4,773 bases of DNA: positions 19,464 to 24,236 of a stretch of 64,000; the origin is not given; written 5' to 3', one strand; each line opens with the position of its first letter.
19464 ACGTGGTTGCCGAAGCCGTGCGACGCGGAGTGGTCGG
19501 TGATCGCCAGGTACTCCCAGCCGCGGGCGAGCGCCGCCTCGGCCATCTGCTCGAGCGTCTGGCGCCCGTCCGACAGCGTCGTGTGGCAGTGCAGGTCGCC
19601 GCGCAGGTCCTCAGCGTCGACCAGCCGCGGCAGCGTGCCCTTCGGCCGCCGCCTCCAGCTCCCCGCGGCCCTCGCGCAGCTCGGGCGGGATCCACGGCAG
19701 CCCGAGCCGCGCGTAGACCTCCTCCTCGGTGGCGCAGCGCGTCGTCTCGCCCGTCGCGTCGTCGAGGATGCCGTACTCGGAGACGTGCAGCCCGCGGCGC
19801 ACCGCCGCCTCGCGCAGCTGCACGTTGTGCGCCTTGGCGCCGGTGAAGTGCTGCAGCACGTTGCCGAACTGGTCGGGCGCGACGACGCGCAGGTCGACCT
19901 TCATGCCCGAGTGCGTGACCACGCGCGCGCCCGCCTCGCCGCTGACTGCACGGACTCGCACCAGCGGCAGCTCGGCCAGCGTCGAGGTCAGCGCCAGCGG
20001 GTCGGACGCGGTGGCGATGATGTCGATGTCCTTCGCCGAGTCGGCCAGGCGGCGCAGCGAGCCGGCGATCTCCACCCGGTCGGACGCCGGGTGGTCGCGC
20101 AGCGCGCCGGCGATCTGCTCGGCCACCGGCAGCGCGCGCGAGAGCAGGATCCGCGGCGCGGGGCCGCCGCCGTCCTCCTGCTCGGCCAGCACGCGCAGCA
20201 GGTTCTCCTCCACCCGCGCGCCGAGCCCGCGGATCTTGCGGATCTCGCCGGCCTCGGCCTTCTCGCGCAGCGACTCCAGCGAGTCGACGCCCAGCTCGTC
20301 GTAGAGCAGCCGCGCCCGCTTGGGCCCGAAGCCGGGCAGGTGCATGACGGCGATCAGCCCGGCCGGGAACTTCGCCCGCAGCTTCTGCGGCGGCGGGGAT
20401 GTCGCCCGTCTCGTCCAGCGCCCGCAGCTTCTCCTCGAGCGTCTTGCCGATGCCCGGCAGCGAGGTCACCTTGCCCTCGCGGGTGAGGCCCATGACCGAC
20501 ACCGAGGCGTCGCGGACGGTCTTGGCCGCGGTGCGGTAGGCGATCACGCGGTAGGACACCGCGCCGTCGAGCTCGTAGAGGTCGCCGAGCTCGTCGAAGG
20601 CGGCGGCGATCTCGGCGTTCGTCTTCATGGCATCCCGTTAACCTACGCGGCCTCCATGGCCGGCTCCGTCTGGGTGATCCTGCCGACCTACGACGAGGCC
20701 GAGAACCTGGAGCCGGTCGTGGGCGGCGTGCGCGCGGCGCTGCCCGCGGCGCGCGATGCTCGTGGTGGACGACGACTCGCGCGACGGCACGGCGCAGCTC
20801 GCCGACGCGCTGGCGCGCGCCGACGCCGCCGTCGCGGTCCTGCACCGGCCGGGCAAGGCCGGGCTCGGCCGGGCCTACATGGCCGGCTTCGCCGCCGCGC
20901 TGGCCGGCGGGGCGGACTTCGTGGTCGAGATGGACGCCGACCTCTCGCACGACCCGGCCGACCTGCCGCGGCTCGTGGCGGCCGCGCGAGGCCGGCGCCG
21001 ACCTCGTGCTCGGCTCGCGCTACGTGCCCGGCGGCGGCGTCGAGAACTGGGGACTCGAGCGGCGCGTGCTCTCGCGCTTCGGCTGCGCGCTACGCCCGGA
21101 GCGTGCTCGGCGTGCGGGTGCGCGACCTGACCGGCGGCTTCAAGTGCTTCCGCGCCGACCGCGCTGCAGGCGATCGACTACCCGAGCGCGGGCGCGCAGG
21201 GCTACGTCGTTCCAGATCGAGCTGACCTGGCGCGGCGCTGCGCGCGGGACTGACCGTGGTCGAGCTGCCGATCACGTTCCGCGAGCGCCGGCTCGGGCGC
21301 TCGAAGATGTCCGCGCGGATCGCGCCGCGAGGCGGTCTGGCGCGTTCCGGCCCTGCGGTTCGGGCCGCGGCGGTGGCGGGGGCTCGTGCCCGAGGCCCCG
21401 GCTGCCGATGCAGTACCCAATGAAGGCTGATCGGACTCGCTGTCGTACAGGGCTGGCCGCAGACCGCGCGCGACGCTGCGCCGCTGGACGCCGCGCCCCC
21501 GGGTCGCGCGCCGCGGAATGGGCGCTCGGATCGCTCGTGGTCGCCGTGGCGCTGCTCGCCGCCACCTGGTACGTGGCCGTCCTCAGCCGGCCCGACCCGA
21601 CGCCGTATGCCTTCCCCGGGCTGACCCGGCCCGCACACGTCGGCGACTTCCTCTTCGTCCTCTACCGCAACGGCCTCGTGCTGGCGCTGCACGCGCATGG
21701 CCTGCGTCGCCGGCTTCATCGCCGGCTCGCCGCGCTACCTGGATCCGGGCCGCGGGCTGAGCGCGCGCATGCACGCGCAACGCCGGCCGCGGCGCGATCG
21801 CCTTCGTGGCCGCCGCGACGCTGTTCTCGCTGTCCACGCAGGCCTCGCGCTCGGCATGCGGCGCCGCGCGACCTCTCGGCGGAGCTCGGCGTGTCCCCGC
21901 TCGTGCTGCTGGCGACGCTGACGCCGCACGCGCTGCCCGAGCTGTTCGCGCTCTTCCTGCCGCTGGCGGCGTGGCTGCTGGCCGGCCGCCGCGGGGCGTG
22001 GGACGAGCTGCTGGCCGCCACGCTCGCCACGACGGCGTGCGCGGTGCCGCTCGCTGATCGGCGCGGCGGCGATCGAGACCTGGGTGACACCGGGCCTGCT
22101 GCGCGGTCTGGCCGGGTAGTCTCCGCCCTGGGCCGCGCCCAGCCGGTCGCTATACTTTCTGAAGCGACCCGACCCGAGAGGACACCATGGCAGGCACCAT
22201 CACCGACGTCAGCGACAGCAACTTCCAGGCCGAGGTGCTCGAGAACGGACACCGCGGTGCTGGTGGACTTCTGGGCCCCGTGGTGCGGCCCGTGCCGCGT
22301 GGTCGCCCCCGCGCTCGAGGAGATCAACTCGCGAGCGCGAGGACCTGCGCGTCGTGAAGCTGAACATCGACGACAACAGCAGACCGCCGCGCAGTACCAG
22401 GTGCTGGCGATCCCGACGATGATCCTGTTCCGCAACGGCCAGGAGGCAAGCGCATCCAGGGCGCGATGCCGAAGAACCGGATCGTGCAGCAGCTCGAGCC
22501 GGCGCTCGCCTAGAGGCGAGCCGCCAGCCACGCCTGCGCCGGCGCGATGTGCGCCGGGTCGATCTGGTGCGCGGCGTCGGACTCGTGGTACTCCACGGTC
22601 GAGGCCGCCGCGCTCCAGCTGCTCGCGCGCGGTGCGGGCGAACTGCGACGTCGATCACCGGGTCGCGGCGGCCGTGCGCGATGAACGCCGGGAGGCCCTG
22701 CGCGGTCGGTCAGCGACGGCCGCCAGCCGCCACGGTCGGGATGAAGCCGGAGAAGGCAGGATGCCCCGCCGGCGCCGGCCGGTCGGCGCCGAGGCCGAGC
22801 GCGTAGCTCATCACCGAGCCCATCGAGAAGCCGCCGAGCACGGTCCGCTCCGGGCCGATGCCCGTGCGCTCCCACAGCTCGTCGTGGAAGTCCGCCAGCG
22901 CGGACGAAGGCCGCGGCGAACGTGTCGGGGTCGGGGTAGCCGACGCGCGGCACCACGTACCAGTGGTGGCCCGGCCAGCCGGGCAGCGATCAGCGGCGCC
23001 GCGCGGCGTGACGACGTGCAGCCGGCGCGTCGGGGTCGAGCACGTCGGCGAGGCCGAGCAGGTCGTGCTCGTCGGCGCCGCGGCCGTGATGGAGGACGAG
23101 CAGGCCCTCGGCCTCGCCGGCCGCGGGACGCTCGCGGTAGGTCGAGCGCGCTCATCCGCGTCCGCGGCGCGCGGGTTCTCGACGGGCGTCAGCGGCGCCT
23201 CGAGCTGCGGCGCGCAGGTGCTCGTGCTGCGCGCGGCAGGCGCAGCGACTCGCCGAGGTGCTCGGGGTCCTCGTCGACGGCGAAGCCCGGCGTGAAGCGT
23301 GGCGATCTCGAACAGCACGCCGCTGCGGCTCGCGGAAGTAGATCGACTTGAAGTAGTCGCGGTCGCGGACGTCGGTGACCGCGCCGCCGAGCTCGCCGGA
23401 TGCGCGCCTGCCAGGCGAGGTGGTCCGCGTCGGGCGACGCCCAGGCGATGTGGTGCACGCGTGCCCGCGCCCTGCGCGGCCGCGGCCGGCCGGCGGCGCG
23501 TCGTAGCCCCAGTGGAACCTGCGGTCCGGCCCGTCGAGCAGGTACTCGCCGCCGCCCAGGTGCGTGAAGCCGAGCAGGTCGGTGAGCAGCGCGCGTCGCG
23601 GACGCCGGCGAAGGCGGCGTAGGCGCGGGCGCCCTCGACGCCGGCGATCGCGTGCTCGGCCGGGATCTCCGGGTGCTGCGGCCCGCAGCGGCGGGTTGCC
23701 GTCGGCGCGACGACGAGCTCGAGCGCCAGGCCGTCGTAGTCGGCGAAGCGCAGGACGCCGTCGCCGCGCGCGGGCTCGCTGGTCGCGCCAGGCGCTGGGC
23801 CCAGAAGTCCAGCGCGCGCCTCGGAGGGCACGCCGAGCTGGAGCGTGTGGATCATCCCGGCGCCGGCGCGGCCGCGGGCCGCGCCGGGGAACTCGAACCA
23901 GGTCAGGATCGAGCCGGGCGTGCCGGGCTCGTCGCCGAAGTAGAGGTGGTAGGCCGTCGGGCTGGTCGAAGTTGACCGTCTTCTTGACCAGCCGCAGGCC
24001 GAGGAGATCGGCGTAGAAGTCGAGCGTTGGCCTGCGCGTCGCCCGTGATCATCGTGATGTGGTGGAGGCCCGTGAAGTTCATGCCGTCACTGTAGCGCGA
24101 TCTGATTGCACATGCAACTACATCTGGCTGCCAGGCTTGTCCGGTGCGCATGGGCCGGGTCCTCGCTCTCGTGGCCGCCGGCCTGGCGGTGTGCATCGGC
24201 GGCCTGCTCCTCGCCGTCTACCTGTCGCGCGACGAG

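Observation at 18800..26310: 7.5-kb stretch where every gene is frameshifted (polX, GT2, SpoIIM-like, trxA, esterase, dioxygenase, MATE, M19 N-terminus)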

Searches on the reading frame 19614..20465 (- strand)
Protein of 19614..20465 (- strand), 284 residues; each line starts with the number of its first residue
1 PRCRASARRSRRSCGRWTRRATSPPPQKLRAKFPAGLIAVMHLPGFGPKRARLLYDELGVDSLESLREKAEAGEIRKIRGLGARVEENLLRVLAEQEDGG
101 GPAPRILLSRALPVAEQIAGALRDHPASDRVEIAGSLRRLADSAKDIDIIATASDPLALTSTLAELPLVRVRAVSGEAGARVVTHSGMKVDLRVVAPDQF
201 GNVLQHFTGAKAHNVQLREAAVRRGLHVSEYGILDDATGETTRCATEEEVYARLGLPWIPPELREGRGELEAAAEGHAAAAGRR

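Call 10: search_protein_families(library=pfam, proteins=[window:19614-20465:-], max_evalue=0.01)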
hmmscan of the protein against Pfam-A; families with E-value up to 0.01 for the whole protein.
window:19614-20465:- (284 aa): 3 families
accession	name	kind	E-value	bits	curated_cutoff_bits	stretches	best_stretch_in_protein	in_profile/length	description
PF14791.11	DNA_pol_B_thumb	-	2.2e-22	79.1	25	1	204-265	2-63/63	DNA polymerase beta thumb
PF14520.12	HHH_5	-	1.7e-05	25.7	27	1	41-93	5-55/57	Helix-hairpin-helix domain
PF10391.15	DNA_pol_lambd_f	-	0.0048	17.1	29.8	1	45-69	8-31/51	Fingers domain of DNA polymerase lambda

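Call 12: find_related_loci(query=window:19614-20465:-, collection=genome_contigs, flank=10000)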
Query window:19614-20465:- (284 aa) in genome_contigs; peptide patterns used: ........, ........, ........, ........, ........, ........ (x = any residue, [..] = any of these).
599 stretches matched a pattern (row limit reached: there are more); 407 encode a relative of the query (tblastn E <= 1e-3); the best 80 are kept; 80 distinct loci.
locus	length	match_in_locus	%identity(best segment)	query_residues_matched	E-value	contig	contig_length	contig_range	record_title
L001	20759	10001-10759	88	24-276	2e-144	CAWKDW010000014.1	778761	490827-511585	MAG: uncultured Solirubrobacteraceae bacterium isolate MFD05442.bin.2.253 genome assembly, contig: contig_3969, whole ge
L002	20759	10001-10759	85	24-276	1e-135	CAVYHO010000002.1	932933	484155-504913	MAG: uncultured Solirubrobacteraceae bacterium isolate MFD03602.bin.2.11 genome assembly, contig: contig_1249, whole gen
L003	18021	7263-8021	85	24-276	8e-135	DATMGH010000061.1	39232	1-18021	MAG TPA_asm: Solirubrobacter sp. isolate SMAG_U13484 k141_89494, whole genome shotgun sequence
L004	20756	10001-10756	79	24-276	1e-128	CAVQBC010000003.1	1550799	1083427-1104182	MAG: uncultured Solirubrobacteraceae bacterium isolate MFD02840.bin.1.57 genome assembly, contig: contig_488, whole geno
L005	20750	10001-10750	79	24-273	2e-128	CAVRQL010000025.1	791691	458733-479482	MAG: uncultured Solirubrobacteraceae bacterium isolate MFD04935.bin.2.153 genome assembly, contig: contig_8439, whole ge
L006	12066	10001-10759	80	24-276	1e-127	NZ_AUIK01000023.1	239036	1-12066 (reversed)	Solirubrobacter soli DSM 22325 G569DRAFT_scaffold00015.15_C, whole genome shotgun sequence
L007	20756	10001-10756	77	24-276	3e-123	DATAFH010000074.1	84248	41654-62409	MAG TPA_asm: Solirubrobacteraceae bacterium isolate SMAG_U6798 k141_144747, whole genome shotgun sequence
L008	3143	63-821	75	24-277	2e-126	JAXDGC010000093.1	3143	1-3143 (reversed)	MAG: Solirubrobacteraceae bacterium isolate BP_492 scaffold_5482358, whole genome shotgun sequence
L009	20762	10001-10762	76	24-276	3e-122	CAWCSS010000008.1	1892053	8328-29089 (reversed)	MAG: uncultured Solirubrobacteraceae bacterium isolate MFD05442.bin.2.218 genome assembly, contig: contig_8078, whole ge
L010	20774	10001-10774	73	24-282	2e-121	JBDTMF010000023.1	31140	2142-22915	MAG: Solirubrobacteraceae bacterium isolate cluster3_bin.12 NODE_4271_length_31140_cov_7.756217, whole genome shotgun se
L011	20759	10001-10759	74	24-276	4e-121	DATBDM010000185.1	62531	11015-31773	MAG TPA_asm: Solirubrobacteraceae bacterium isolate SMAG_U5811 k141_5001500, whole genome shotgun sequence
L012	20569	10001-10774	75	24-282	5e-119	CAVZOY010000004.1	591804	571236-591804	MAG: uncultured Actinomycetota bacterium isolate MFD02840.bin.2.151 genome assembly, contig: contig_34394, whole genome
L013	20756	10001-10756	75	24-276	3e-118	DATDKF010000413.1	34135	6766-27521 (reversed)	MAG TPA_asm: Solirubrobacteraceae bacterium isolate SMAG_U349 k141_825290, whole genome shotgun sequence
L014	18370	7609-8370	74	24-273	4e-118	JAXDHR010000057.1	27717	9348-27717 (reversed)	MAG: Solirubrobacteraceae bacterium isolate BP_529 scaffold_2163214, whole genome shotgun sequence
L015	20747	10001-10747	74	27-276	6e-118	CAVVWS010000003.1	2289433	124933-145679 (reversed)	MAG: uncultured Solirubrobacteraceae bacterium isolate MFD06742.bin.2.298 genome assembly, contig: contig_21282, whole g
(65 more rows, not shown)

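Call 15: find_homologous_proteins(query=window:19656-20396:-, max_evalue=1e-60)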
Query window:19656-20396:- (247 aa): 400 proteins with E <= 1e-60 among 8000 candidates; the best 120 are listed.
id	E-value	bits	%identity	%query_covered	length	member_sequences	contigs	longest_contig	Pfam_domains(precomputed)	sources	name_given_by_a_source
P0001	4.9e-138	477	91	100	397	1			PF14520.13,PF11798.15,PF14716.14,PF14791.12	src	-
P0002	6.8e-138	476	92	100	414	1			PF14520.13,PF11798.15,PF14716.14,PF02811.27,PF14791.12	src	-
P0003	4.5e-135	467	89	100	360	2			PF14520.13,PF11798.15,PF14716.14,PF14791.12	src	-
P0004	7.4e-135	466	89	100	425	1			PF14520.13,PF11798.15,PF14716.14,PF02811.27,PF14791.12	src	-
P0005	7.8e-134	463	89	100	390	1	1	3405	PF14520.13,PF11798.15,PF14716.14,PF02811.27,PF14791.12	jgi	jgi:DNA polymerase (family X)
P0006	5.2e-133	460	88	100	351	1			PF14520.13,PF11798.15,PF14716.14,PF14791.12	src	-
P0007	1.5e-132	459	87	100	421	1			PF14520.13,PF11798.15,PF14716.14,PF02811.27,PF14791.12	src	-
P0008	1.5e-131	455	89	97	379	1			PF14520.13,PF11798.15,PF14716.14,PF14791.12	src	-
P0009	1.5e-131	455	86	100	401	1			PF14520.13,PF11798.15,PF14716.14,PF02811.27,PF14791.12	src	-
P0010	3.1e-131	454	87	100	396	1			PF14520.13,PF11798.15,PF14716.14,PF02811.27,PF14791.12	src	-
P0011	6.3e-131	453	86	100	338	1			PF14520.13,PF11798.15,PF14716.14,PF14791.12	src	-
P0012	1.8e-129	449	84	100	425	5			PF14520.13,PF11798.15,PF14716.14,PF02811.27,PF14791.12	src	-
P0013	2.4e-129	448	85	100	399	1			PF14520.13,PF11798.15,PF14716.14,PF14791.12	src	-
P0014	5.4e-129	447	88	96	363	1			PF14520.13,PF14716.14,PF14791.12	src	-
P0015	1.2e-127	443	86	100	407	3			PF14520.13,PF11798.15,PF14716.14,PF02811.27,PF14791.12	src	-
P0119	2.3e-84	301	93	64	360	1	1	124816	PF14791.12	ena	-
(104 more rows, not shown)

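Call 16: find_encoding_contigs(protein=P0119, flank=10000, max_places=5)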
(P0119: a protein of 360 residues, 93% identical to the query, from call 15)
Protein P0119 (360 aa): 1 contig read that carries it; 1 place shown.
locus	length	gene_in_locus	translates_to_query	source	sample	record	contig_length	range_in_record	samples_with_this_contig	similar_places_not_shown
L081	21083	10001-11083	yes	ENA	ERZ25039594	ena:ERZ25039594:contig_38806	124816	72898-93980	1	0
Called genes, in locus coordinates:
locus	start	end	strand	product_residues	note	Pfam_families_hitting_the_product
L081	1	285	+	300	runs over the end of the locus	PF00903:Glyoxalase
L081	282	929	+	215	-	PF02230:Abhydrolase_2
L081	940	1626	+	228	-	-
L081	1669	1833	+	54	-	-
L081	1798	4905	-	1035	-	PF03704:BTAD, PF13191:AAA_16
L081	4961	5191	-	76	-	-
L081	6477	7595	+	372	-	PF00196:GerE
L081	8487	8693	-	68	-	-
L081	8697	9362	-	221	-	PF00535:Glycos_transf_2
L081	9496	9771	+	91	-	PF14716:HHH_8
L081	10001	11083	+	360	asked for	PF14791:DNA_pol_B_thumb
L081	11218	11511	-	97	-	-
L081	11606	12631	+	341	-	PF21631:A9CJY8-like_N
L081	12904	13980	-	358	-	PF02358:Trehalose_PPase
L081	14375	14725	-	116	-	PF01741:MscL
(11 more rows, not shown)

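Call 52: search_protein_families(library=pfam, proteins=[L001:8974-9819:-, L001:8286-9173:-, L001:7922-8269:-, L001:6479-7198:+, L001:5478-6539:+, L001:2030-2491:-, L013:4240-4725:+, L003:1-1230:+, L006:2609-3838:+, L006:2259-3200:+], max_evalue=0.001)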
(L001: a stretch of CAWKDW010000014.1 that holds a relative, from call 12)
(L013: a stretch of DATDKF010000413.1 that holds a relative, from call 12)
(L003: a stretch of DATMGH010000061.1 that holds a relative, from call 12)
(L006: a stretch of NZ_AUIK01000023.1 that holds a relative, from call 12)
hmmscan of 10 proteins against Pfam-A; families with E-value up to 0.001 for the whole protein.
L001:8974-9819:- (282 aa): 2 families
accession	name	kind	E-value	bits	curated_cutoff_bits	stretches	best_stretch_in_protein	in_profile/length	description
PF00535.33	Glycos_transf_2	-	1.4e-29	103.6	23.3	1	34-198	2-166/168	Glycosyl transferase family 2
PF13641.12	Glyco_tranf_2_3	-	1.4e-05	25.6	27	1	33-233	4-208/230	Glycosyltransferase like family 2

L001:8286-9173:- (296 aa): 1 family
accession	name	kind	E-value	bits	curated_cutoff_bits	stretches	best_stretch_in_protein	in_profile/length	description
PF01944.22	SpoIIM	-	8.9e-09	35.9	26.9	1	191-288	63-163/163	Stage II sporulation protein M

L001:7922-8269:- (116 aa): 8 families
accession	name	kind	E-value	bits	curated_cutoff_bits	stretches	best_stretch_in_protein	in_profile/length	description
PF00085.26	Thioredoxin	-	1.4e-32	112.2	23.5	1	14-111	3-101/103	Thioredoxin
PF13098.12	Thioredoxin_2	-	4.3e-10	40.3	27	1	27-111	3-104/104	Thioredoxin-like domain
PF14595.12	Thioredoxin_9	-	1.8e-08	34.8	25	1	36-105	48-120/129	Thioredoxin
PF13905.12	Thioredoxin_8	-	9.3e-08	32.7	27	1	30-75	2-50/94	Thioredoxin-like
PF00578.27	AhpC-TSA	-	5e-06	26.9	26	1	14-98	11-97/124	AhpC/TSA family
PF08534.16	Redoxin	-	3.8e-05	23.9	26.6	1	17-76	17-76/148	Redoxin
PF05768.20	Glrx-like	-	4.3e-05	24.2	26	1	39-112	8-77/77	Glutaredoxin-like domain (DUF836)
PF13899.12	Thioredoxin_7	-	0.00014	22.4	27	1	23-89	11-81/83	Thioredoxin-like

L001:6479-7198:+ (240 aa): 1 family
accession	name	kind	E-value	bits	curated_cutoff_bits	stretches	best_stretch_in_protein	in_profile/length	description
PF02230.22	Abhydrolase_2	-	1.9e-18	67.6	23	1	35-229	13-214/217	Phospholipase/Carboxylesterase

L001:5478-6539:+ (354 aa): 1 family
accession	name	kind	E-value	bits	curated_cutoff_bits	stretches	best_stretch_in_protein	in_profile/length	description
PF00903.31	Glyoxalase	-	5.8e-15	56.2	20.6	2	58-150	1-88/121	Glyoxalase/Bleomycin resistance protein/Dioxygenase superfamily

L001:2030-2491:- (154 aa): 0 families

L013:4240-4725:+ (162 aa): 0 families

L003:1-1230:+ (410 aa): 1 family
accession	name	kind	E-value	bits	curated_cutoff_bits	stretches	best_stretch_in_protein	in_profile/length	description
PF01554.23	MatE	-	1.6e-46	158.3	24.9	2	3-153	9-159/161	MatE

L006:2609-3838:+ (410 aa): 1 family
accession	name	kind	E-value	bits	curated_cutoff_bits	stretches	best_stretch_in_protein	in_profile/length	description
PF02230.22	Abhydrolase_2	-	4.8e-16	59.7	23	1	212-404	13-214/217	Phospholipase/Carboxylesterase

L006:2259-3200:+ (314 aa): 1 family
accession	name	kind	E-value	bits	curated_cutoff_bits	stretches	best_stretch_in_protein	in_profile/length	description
PF00903.31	Glyoxalase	-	2.2e-18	67.2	20.6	2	17-116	1-97/121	Glyoxalase/Bleomycin resistance protein/Dioxygenase superfamily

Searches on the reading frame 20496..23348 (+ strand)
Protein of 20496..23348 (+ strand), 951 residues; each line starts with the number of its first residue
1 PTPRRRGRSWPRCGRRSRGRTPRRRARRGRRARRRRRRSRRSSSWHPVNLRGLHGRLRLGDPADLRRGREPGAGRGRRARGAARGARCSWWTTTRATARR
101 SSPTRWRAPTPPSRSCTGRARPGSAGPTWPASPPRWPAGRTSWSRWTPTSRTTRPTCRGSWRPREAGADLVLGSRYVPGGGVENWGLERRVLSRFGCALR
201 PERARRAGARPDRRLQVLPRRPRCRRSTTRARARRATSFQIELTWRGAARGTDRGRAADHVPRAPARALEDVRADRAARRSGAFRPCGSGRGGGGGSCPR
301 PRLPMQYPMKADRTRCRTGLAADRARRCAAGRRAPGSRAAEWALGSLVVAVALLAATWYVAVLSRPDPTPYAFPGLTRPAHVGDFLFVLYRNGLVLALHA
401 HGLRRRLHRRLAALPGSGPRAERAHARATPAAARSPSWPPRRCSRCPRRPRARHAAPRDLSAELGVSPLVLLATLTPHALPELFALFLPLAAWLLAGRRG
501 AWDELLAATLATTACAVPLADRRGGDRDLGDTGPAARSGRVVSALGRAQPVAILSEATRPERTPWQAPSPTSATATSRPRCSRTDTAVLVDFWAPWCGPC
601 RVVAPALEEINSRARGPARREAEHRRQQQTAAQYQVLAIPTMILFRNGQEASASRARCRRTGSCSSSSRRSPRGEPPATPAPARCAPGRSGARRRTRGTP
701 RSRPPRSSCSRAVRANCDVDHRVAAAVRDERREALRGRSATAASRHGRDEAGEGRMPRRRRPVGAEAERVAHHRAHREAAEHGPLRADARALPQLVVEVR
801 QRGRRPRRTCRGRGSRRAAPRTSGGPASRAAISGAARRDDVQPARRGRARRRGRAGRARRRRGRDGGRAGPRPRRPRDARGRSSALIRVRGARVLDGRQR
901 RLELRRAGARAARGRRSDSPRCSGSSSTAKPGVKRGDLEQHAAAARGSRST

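Call 10: search_protein_families(library=pfam, proteins=[window:20496-23348:+], max_evalue=0.01)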
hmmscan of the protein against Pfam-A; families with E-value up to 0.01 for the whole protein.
window:20496-23348:+ (951 aa): 2 families
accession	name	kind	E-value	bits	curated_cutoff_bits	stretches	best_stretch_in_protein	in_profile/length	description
PF00085.26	Thioredoxin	-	2.2e-16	60.2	23.5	1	584-654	17-88/103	Thioredoxin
PF13905.12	Thioredoxin_8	-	0.0078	17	27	0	587-615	3-31/94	Thioredoxin-like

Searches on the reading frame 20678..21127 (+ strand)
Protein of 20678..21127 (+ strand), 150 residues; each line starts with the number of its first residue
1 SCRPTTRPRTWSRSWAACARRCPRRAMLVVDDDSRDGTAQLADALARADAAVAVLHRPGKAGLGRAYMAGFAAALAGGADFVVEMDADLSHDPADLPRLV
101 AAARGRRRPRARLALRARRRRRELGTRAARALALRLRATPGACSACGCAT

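Call 10: search_protein_families(library=pfam, proteins=[window:20678-21127:+], max_evalue=0.01)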
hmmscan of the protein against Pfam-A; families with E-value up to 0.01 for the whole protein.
window:20678-21127:+ (150 aa): 2 families
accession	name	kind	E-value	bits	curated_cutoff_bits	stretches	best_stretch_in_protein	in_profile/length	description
PF00535.33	Glycos_transf_2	-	2.2e-16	60.7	23.3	1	22-104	25-104/168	Glycosyl transferase family 2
PF13704.12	Glyco_tranf_2_4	-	1.4e-06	29.1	27.5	1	14-88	9-81/98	Glycosyl transferase family 2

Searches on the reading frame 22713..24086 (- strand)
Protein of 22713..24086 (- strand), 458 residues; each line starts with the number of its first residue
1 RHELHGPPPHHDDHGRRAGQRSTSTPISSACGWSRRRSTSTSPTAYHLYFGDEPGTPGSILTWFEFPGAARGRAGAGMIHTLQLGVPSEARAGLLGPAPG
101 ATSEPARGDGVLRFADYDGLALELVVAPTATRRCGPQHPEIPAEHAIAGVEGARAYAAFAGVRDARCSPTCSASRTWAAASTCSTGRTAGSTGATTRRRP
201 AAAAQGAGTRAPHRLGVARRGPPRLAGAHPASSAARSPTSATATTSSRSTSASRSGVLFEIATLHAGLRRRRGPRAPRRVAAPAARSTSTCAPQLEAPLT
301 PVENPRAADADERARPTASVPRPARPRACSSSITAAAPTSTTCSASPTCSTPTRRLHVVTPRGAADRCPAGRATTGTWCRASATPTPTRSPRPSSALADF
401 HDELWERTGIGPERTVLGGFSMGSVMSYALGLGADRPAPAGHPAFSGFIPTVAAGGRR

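Call 11: search_protein_families(library=pfam, proteins=[window:22713-24086:-], max_evalue=0.01)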
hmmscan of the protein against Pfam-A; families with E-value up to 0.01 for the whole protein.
window:22713-24086:- (458 aa): 1 family
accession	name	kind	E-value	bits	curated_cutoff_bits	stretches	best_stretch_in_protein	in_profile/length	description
PF02230.22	Abhydrolase_2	-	0.00075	19.8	23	1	407-451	99-142/217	Phospholipase/Carboxylesterase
